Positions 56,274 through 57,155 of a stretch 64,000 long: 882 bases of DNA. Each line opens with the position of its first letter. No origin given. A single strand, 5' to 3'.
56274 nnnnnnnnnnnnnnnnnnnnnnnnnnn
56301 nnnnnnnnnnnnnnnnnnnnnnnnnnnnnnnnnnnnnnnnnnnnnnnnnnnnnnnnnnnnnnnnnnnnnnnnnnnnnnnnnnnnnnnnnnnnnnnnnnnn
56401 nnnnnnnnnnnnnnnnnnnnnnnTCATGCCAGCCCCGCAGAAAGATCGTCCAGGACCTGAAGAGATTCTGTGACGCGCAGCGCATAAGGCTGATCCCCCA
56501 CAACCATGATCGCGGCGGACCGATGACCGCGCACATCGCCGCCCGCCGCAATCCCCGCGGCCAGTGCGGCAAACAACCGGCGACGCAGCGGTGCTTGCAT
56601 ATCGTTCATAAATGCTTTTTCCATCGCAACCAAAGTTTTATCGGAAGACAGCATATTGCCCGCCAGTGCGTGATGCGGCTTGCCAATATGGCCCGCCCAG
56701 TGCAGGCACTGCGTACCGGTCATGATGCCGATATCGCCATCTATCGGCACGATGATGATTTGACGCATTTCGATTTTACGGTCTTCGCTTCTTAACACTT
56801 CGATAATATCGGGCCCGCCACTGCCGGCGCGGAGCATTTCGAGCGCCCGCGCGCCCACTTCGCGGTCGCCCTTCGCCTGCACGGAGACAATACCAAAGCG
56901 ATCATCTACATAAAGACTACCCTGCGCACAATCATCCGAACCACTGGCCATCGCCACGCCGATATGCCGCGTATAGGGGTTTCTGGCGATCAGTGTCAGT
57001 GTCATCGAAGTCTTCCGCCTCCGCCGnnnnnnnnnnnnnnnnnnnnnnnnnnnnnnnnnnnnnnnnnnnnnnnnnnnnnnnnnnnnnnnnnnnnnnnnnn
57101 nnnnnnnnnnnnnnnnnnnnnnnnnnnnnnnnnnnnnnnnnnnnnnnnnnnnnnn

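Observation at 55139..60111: Translationally coupled five-gene operon: GS-like ligase, TPR-methyltransferase, DUF1028, ankyrin protein, thiamine pyrophosphokinase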

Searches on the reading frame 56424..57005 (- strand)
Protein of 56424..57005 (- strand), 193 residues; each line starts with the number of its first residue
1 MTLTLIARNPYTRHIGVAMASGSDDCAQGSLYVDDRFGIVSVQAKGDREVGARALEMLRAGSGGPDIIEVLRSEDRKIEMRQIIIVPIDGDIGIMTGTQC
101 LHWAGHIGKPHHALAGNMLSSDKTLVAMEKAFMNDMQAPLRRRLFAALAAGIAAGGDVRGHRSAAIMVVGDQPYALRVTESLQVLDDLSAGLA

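Call 4: search_protein_families(library=pfam, proteins=[window:56424-57005:-], max_evalue=0.01)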
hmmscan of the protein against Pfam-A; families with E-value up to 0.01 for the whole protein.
window:56424-57005:- (193 aa): 1 family
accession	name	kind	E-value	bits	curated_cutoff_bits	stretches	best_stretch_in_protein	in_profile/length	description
PF06267.17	DUF1028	-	2.4e-43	148.6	26.2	1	2-183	1-188/193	Family of unknown function (DUF1028)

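Call 5: search_protein_families(library=ncbifam, proteins=[window:56424-57005:-], max_evalue=0.01)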
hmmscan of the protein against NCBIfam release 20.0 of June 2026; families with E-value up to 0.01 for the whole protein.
window:56424-57005:- (193 aa): 0 families

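Call 6: find_encoding_contigs(protein=window:56424-57005:-, flank=10000, max_places=6)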
Protein window:56424-57005:- (193 aa): 1 contig read that carries it; 1 place shown.
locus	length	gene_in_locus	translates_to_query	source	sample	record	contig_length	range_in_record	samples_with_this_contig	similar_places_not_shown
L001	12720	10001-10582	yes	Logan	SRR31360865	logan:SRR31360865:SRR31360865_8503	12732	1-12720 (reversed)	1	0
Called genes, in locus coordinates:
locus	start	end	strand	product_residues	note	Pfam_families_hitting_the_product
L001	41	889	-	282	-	PF00565:SNase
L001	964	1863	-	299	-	PF04542:Sigma70_r2, PF04539:Sigma70_r3 (faint), PF04545:Sigma70_r4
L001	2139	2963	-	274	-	-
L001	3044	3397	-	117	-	PF03960:ArsC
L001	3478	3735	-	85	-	-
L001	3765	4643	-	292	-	-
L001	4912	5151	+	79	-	-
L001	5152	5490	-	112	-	PF12797:Fer4_2 (faint), PF12837:Fer4_6 (faint), PF13237:Fer4_10 (weak), PF14697:Fer4_21 (faint), PF12838:Fer4_7 (weak), PF13187:Fer4_9 (weak), PF00037:Fer4, PF11953:DUF3470, +2 more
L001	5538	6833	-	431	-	PF01946:Thi4 (faint), PF00890:FAD_binding_2, PF01266:DAO, PF01494:FAD_binding_3 (weak), PF07992:Pyr_redox_2 (faint), PF13450:NAD_binding_8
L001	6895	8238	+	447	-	PF00120:Gln-synt_C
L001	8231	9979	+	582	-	PF14559:TPR_19 (weak), PF01209:Ubie_methyltran (faint), PF13489:Methyltransf_23, PF05175:MTS (faint), PF08241:Methyltransf_11, PF08242:Methyltransf_12, PF13649:Methyltransf_25, PF13847:Methyltransf_31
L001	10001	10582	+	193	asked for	PF06267:DUF1028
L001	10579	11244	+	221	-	PF12796:Ank_2 (faint), PF00023:Ank (faint), PF13606:Ank_3 (faint), PF13637:Ank_4 (faint), PF13857:Ank_5 (faint)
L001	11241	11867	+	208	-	PF04263:TPK_catalytic (weak)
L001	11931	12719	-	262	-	?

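Call 7: find_homologous_proteins(query=window:56424-57005:-, max_evalue=0.00001)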
Query window:56424-57005:- (193 aa): 81 proteins with E <= 0.00001 among 1880 candidates.
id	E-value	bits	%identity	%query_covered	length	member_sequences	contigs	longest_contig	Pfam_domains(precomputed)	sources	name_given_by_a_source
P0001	3.9e-120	416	100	100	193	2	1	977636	PF06267.18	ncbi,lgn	ncbi:MAG: DUF1028 domain-containing protein [Alphaproteobacteria bacterium]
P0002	7.5e-111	386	91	99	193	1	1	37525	PF06267.18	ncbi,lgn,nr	ncbi:MAG: DUF1028 domain-containing protein [Alphaproteobacteria bacterium]|nr:DUF1028 domain-contai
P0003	1.7e-107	375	88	100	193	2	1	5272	PF06267.18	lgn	-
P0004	2.0e-107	375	88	100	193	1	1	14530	PF06267.18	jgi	jgi:uncharacterized Ntn-hydrolase superfamily protein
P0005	1.6e-95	336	79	99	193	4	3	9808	PF06267.18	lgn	-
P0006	8.9e-95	333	80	100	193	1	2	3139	PF06267.18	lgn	-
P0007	4.4e-94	331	80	99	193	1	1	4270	PF06267.18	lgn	-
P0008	1.0e-93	330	78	100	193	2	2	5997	PF06267.18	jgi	-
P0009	2.5e-93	329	79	99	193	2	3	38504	PF06267.18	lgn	-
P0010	3.2e-93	328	77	100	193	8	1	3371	PF06267.18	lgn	-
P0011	1.9e-92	326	80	100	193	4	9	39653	PF06267.18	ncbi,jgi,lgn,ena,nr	ncbi:MAG TPA: DUF1028 domain-containing protein [Alphaproteobacteria bacterium]|nr:DUF1028 domain-co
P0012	2.0e-91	322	78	100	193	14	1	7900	PF06267.18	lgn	-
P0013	6.8e-91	321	76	100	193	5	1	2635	PF06267.18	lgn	-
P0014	5.6e-90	318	76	100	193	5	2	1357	PF06267.18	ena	-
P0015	6.9e-88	311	73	100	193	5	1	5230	PF06267.18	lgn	-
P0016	2.5e-71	257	61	99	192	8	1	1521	PF06267.18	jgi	jgi:uncharacterized Ntn-hydrolase superfamily protein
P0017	8.4e-71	255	60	99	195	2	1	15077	PF06267.18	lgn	-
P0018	6.5e-68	246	59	94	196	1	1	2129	PF06267.18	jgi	jgi:uncharacterized Ntn-hydrolase superfamily protein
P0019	1.0e-67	245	59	99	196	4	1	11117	PF06267.18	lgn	-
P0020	1.2e-66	242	61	99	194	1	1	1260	PF06267.18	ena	-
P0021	1.3e-66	242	61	99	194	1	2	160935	PF06267.18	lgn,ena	-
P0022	1.6e-66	241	60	99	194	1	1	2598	PF06267.18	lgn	-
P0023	2.3e-66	241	57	99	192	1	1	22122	PF06267.18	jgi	jgi:uncharacterized Ntn-hydrolase superfamily protein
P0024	5.5e-66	240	60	99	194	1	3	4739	PF06267.18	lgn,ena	-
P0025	1.5e-65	238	58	100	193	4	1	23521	PF06267.18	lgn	-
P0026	5.1e-64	233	62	93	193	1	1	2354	PF06267.18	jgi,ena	-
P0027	1.5e-63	232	57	99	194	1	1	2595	PF06267.18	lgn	-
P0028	2.4e-63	231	58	99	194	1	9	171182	PF06267.18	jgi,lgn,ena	jgi:uncharacterized Ntn-hydrolase superfamily protein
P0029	2.9e-63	231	62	90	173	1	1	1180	PF06267.18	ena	-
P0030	4.4e-63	230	56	99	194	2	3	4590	PF06267.18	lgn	-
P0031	4.9e-63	230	58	99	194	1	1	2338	PF06267.18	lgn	-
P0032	7.0e-63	229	56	99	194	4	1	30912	PF06267.18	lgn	-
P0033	1.0e-62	229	59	99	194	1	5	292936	PF06267.18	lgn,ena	-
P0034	2.2e-62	228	55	100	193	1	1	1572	PF06267.18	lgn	-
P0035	1.6e-60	222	55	99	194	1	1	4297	PF06267.18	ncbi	-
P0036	1.8e-60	222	55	97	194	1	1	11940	PF06267.18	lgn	-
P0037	6.1e-60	220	54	100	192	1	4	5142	PF06267.18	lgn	-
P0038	1.3e-59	219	55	99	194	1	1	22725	PF06267.18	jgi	-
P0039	9.8e-59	216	58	92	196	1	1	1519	PF06267.18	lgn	-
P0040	1.7e-58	215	60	88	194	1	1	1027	PF06267.18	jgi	-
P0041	4.4e-58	214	56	94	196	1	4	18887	PF06267.18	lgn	-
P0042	1.4e-57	212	53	99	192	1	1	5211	PF06267.18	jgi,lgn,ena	-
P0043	1.9e-55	205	56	88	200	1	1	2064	PF06267.18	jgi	-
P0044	3.3e-54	201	53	100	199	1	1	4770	PF06267.18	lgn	-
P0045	1.3e-53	199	51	99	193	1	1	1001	PF06267.18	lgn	-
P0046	2.5e-53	198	49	99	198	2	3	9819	PF06267.18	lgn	-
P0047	3.8e-51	191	49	100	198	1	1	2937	PF06267.18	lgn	-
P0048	3.6e-49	185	49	100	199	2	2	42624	PF06267.18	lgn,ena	-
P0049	2.8e-47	179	47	99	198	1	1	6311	PF06267.18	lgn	-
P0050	2.2e-45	172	47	100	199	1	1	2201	PF06267.18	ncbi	-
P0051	1.4e-43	167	43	100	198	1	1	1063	PF06267.18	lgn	-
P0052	1.8e-43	166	46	100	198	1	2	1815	PF06267.18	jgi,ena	jgi:uncharacterized Ntn-hydrolase superfamily protein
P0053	2.4e-39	153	43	97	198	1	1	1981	PF06267.18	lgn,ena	-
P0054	1.8e-35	140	41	97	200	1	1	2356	PF06267.18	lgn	-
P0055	4.9e-19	87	35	90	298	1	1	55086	PF06267.18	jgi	jgi:uncharacterized Ntn-hydrolase superfamily protein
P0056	3.5e-17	81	37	89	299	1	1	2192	PF06267.18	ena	-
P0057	7.3e-17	80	37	89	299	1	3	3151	PF06267.18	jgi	jgi:uncharacterized Ntn-hydrolase superfamily protein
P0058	8.3e-17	79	37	89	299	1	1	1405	PF06267.18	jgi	jgi:uncharacterized Ntn-hydrolase superfamily protein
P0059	8.9e-17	79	37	89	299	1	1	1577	PF06267.18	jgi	-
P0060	1.5e-16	79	37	89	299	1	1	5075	PF06267.18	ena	-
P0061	2.0e-16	78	37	89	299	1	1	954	PF06267.18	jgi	jgi:uncharacterized Ntn-hydrolase superfamily protein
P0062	2.2e-16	78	37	89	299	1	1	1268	PF06267.18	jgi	jgi:uncharacterized Ntn-hydrolase superfamily protein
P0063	2.2e-16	78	37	89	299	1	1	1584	PF06267.18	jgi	jgi:uncharacterized Ntn-hydrolase superfamily protein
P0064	2.9e-16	78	37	89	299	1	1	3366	PF06267.18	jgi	jgi:uncharacterized Ntn-hydrolase superfamily protein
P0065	3.4e-16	77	34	96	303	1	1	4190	PF06267.18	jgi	jgi:uncharacterized Ntn-hydrolase superfamily protein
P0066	7.1e-15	73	33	97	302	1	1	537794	PF06267.18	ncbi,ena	-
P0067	2.3e-14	71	38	88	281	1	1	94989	PF06267.18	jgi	-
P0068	5.1e-14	70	32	96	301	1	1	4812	PF06267.18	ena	-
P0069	7.0e-14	70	30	96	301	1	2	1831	PF06267.18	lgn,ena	-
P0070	7.0e-14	70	31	96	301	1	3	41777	PF06267.18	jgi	jgi:uncharacterized Ntn-hydrolase superfamily protein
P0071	1.2e-13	69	39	73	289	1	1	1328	PF06267.18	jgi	jgi:uncharacterized Ntn-hydrolase superfamily protein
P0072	1.4e-13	69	34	84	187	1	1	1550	PF06267.18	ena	-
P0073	3.7e-13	67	31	96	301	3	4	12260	PF06267.18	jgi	jgi:uncharacterized Ntn-hydrolase superfamily protein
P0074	4.5e-13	67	37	96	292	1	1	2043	PF06267.18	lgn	-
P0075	1.3e-12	66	33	97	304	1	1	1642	PF06267.18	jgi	jgi:uncharacterized Ntn-hydrolase superfamily protein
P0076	3.2e-10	58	36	90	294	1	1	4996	PF06267.18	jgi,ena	-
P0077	3.6e-10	58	32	94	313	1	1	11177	PF06267.18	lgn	-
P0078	5.4e-10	57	32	89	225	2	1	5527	PF06267.18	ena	-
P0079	3.2e-9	55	32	96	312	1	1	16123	PF06267.18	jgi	jgi:uncharacterized Ntn-hydrolase superfamily protein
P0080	5.7e-8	51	29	97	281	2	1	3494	PF06267.18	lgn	-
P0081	1.1e-7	50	32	89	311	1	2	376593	PF06267.18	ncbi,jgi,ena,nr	ncbi:MAG TPA: DUF1028 domain-containing protein [Trebonia sp.]|jgi:uncharacterized Ntn-hydrolase sup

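Call 8: find_encoding_contigs(protein=P0021, flank=10000, max_places=2)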
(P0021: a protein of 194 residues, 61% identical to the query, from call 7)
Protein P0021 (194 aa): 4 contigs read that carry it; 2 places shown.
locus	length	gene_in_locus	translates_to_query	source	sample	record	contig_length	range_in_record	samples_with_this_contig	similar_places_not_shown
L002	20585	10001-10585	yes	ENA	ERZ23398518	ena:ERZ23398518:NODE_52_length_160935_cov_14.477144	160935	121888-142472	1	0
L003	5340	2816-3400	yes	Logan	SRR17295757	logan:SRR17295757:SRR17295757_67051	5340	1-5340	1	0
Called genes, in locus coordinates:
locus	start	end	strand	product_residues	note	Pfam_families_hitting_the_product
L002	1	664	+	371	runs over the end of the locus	PF10098:DUF2336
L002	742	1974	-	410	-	PF00162:PGK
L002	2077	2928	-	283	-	PF00565:SNase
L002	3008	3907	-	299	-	PF04542:Sigma70_r2, PF04539:Sigma70_r3 (faint), PF04545:Sigma70_r4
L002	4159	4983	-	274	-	-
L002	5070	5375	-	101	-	-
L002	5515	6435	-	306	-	PF02559:CarD_TRCF_RID, PF21095:CarD_C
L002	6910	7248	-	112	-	PF12797:Fer4_2 (faint), PF12837:Fer4_6 (faint), PF13237:Fer4_10 (weak), PF12800:Fer4_4 (faint), PF12838:Fer4_7 (weak), PF13187:Fer4_9 (weak), PF00037:Fer4, PF11953:DUF3470, +1 more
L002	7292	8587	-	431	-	PF00890:FAD_binding_2 (weak), PF01134:GIDA (weak), PF01266:DAO, PF01494:FAD_binding_3 (weak), PF07992:Pyr_redox_2 (weak), PF13450:NAD_binding_8 (faint)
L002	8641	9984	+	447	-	PF00120:Gln-synt_C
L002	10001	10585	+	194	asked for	PF06267:DUF1028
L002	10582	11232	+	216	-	PF13637:Ank_4 (faint)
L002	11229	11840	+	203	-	PF04263:TPK_catalytic (weak)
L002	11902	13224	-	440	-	PF06689:zf-C4_ClpX, PF05496:RuvB_N (faint), PF01078:Mg_chelatase (faint), PF07724:AAA_2, PF00004:AAA, PF07728:AAA_5 (faint), PF10431:ClpB_D2-small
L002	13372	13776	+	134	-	PF02657:SufE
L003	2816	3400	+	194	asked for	PF06267:DUF1028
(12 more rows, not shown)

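Call 9: find_encoding_contigs(protein=P0048, flank=10000, max_places=2)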
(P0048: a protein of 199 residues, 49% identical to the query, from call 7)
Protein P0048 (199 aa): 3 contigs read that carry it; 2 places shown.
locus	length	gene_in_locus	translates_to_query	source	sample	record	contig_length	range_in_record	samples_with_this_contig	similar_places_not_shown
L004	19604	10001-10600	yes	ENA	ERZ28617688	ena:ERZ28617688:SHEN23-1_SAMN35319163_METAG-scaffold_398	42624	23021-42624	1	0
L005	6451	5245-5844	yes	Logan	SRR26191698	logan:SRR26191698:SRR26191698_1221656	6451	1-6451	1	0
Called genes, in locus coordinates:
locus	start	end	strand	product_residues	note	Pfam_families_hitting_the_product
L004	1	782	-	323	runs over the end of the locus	PF00561:Abhydrolase_1, PF12146:Hydrolase_4 (faint), PF12697:Abhydrolase_6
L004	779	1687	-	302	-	PF00565:SNase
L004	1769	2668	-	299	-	PF04542:Sigma70_r2, PF16509:KORA (faint), PF04539:Sigma70_r3 (weak), PF04545:Sigma70_r4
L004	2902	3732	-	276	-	-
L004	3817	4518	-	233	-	-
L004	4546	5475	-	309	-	PF02559:CarD_TRCF_RID, PF21095:CarD_C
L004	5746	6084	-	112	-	PF12797:Fer4_2 (faint), PF12837:Fer4_6 (faint), PF13237:Fer4_10 (weak), PF12800:Fer4_4 (faint), PF12838:Fer4_7 (weak), PF13187:Fer4_9 (weak), PF00037:Fer4, PF11953:DUF3470, +2 more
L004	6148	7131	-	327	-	-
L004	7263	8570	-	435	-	PF07992:Pyr_redox_2 (weak), PF00070:Pyr_redox (faint), PF01266:DAO, PF05834:Lycopene_cycl (faint), PF13450:NAD_binding_8, PF01593:Amino_oxidase (faint)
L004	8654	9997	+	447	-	PF00120:Gln-synt_C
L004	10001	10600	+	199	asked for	PF06267:DUF1028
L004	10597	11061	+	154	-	PF13527:Acetyltransf_9, PF00583:Acetyltransf_1, PF13673:Acetyltransf_10, PF13508:Acetyltransf_7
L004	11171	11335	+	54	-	-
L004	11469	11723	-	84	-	-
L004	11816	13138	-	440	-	PF06689:zf-C4_ClpX, PF00493:MCM (weak), PF05496:RuvB_N (faint), PF01078:Mg_chelatase (faint), PF07724:AAA_2, PF13401:AAA_22 (faint), PF00004:AAA, PF10431:ClpB_D2-small, +1 more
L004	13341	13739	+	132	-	PF02657:SufE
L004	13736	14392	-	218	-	-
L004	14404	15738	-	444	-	PF13393:tRNA-synt_His, PF00587:tRNA-synt_2b (faint), PF03129:HGTP_anticodon (weak)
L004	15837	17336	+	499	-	PF13098:Thioredoxin_2 (weak), PF13905:Thioredoxin_8, PF01436:NHL (weak), PF21959:DUF6923 (weak)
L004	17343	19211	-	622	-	PF06213:CobT, PF11775:CobT_C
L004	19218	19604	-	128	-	?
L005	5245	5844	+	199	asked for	PF06267:DUF1028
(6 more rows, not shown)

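Call 10: find_encoding_contigs(protein=P0028, flank=10000, max_places=2)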
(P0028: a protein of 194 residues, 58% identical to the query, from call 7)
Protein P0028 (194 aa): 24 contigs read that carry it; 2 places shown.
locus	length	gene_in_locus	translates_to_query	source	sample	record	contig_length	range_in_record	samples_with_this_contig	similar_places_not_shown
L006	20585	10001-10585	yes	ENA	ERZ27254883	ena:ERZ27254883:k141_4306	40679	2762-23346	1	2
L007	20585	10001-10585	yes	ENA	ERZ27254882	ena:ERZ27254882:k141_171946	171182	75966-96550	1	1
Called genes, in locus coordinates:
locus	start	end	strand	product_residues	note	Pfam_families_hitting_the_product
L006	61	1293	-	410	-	PF00162:PGK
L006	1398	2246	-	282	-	PF00565:SNase (weak)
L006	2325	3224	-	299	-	PF04542:Sigma70_r2, PF04539:Sigma70_r3 (weak), PF04545:Sigma70_r4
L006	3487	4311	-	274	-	-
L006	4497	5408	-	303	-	PF02559:CarD_TRCF_RID, PF21095:CarD_C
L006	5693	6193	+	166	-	-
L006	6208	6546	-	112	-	PF12797:Fer4_2 (faint), PF12837:Fer4_6 (faint), PF13237:Fer4_10 (weak), PF14697:Fer4_21 (faint), PF12838:Fer4_7 (weak), PF13187:Fer4_9 (weak), PF00037:Fer4, PF11953:DUF3470, +2 more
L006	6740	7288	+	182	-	-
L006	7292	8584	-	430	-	PF01946:Thi4 (weak), PF00890:FAD_binding_2 (weak), PF01266:DAO, PF01494:FAD_binding_3 (weak), PF07992:Pyr_redox_2 (weak), PF12831:FAD_oxidored (weak), PF13450:NAD_binding_8 (weak)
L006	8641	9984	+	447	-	PF00120:Gln-synt_C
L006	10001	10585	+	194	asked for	PF06267:DUF1028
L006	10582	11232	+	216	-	PF12796:Ank_2 (faint), PF13637:Ank_4 (faint)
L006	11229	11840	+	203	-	PF04263:TPK_catalytic (weak)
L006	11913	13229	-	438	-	PF06689:zf-C4_ClpX, PF05496:RuvB_N (faint), PF01078:Mg_chelatase (faint), PF07724:AAA_2, PF00004:AAA, PF07728:AAA_5 (faint), PF10431:ClpB_D2-small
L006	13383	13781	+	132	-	PF02657:SufE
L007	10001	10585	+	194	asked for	PF06267:DUF1028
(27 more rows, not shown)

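Call 15: find_related_loci(query=A2, collection=genome_contigs, flank=10000)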
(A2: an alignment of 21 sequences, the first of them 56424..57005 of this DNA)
Query A2 (193 aa) in genome_contigs; peptide patterns used: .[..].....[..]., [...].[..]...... (x = any residue, [..] = any of these).
87 stretches matched a pattern; 10 encode a relative of the query (tblastn E <= 1e-3); 10 distinct loci.
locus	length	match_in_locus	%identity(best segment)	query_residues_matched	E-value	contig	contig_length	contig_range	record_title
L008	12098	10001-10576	91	1-192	5e-119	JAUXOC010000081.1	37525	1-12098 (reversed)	MAG: Alphaproteobacteria bacterium isolate C1_metabat.bin.32 C1_k141_137811, whole genome shotgun sequence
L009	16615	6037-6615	77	1-193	2e-102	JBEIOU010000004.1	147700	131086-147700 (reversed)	MAG: Micavibrio sp. isolate Sample-106-S6-bin-24 Sample_106_S6-bin_24-k141_1110214, whole genome shotgun sequence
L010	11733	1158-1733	78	1-192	4e-100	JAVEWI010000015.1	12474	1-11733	MAG: Bdellovibrionales bacterium isolate BF4_141 NODE_16166_length_12474_cov_3.629222_Biofilm4, whole genome shotgun seq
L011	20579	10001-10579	80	1-193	3e-95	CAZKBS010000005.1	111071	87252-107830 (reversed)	MAG TPA_asm: uncultured Micavibrio sp. isolate SRP290908_co2_99 genome assembly, contig: NODE_169_length_111071_cov_30.1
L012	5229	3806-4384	80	1-193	4e-93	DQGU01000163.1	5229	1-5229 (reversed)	MAG TPA_asm: Rhodospirillaceae bacterium isolate UBA8982 contig_31604, whole genome shotgun sequence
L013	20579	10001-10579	79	1-193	1e-92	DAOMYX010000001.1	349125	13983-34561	MAG TPA_asm: Alphaproteobacteria bacterium isolate AMR_MDS_5615 NODE_4_length_349125_cov_21.413198, whole genome shotgun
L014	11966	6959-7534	62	1-192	1e-78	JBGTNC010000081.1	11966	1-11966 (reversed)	MAG: Alphaproteobacteria bacterium isolate JTS-RE379 k141_2726154, whole genome shotgun sequence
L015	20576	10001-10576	57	1-192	7e-70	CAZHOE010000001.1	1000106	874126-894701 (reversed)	MAG TPA_asm: uncultured Micavibrio sp. isolate SRP062349_co2_98 genome assembly, contig: NODE_3_length_1000106_cov_25.54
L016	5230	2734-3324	44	1-192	6e-52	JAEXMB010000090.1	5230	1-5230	MAG: Proteobacteria bacterium isolate OH_HBlB_32 k127_1049628, whole genome shotgun sequence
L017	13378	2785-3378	42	1-193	6e-47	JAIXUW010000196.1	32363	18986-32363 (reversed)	MAG: Alphaproteobacteria bacterium isolate D1_MAG_00043 pond_D1_MAG_00043_000000000198, whole genome shotgun sequence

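Call 18: search_solved_structures(query=window:56424-57005:-, max_evalue=1, show_alignments=2)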
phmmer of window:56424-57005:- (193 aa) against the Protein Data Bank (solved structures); distinct sequences matched with E-value up to 1: 2.
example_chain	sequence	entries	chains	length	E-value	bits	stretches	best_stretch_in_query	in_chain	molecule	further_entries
2imh_A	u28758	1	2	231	1.7e-14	57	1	1-177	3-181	Hypothetical protein UNP Q5LQD5_SILPO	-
3euc_A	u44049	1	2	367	0.66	12.8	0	102-178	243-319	Histidinol-phosphate aminotransferase 2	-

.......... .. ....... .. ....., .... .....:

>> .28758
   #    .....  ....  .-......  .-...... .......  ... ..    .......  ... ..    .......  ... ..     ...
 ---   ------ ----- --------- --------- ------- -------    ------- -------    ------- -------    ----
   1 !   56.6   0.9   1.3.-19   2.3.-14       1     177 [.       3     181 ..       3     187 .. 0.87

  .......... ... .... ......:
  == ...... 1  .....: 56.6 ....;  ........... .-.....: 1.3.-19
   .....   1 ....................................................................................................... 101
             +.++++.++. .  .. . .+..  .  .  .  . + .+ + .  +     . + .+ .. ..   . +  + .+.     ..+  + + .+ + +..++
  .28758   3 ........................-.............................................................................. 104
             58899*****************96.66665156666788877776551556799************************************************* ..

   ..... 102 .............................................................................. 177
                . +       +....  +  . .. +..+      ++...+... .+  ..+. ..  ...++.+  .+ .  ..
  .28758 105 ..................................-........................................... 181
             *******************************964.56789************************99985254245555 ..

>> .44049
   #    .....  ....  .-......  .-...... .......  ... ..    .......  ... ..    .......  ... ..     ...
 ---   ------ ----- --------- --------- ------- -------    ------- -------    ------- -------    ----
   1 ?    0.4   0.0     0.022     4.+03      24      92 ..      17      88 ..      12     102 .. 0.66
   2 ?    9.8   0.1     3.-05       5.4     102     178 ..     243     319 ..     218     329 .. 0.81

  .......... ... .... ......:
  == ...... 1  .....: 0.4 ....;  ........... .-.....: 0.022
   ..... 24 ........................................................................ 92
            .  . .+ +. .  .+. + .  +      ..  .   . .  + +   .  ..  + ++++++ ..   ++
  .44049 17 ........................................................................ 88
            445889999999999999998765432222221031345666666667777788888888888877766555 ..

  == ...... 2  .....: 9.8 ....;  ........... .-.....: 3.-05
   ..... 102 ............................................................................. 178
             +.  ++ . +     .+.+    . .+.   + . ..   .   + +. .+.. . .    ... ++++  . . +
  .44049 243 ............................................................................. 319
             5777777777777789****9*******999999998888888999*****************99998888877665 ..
